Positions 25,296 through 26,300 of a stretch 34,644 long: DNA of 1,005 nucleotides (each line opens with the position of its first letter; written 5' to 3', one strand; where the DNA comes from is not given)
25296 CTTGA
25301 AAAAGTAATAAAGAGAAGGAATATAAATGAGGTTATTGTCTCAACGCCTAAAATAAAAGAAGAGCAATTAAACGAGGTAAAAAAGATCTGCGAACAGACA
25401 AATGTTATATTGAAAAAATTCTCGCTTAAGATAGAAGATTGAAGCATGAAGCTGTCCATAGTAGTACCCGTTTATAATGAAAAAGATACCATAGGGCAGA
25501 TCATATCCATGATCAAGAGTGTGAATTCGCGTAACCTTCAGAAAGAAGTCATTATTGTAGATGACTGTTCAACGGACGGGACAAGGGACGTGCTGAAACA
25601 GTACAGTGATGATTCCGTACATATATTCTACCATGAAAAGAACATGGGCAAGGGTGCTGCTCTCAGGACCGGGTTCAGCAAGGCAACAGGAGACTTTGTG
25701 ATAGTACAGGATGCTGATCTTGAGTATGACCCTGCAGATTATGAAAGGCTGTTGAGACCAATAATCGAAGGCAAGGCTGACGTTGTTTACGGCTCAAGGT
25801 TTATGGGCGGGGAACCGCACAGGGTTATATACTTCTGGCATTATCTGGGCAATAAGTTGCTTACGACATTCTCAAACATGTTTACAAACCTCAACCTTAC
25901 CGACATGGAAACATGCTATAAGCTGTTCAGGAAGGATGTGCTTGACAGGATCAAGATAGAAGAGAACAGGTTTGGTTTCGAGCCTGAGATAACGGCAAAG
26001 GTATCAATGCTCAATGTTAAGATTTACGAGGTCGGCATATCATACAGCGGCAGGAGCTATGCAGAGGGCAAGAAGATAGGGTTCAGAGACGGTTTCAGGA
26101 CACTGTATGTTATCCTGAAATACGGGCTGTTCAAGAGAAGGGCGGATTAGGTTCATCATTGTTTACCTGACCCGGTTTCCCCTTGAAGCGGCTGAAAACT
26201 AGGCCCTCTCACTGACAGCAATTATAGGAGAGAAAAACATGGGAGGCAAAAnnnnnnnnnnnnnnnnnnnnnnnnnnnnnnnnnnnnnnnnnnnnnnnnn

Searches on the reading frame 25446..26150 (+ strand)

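Call 56: search_protein_families(library=pfam, proteins=[window:25446-26150:+], max_evalue=0.00001)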
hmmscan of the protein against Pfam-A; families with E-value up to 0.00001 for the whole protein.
window:25446-26150:+ (234 aa): 3 families
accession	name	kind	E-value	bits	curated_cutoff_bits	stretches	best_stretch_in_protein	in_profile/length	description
PF00535.33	Glycos_transf_2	-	6.4e-39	134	23.3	1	4-169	1-167/168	Glycosyl transferase family 2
PF10111.15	Glyco_tranf_2_2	-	1.1e-09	38.7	27.3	1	4-104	1-104/276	Glycosyltransferase like family 2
PF13641.12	Glyco_tranf_2_3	-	6.5e-08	33.3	27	1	3-148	3-151/230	Glycosyltransferase like family 2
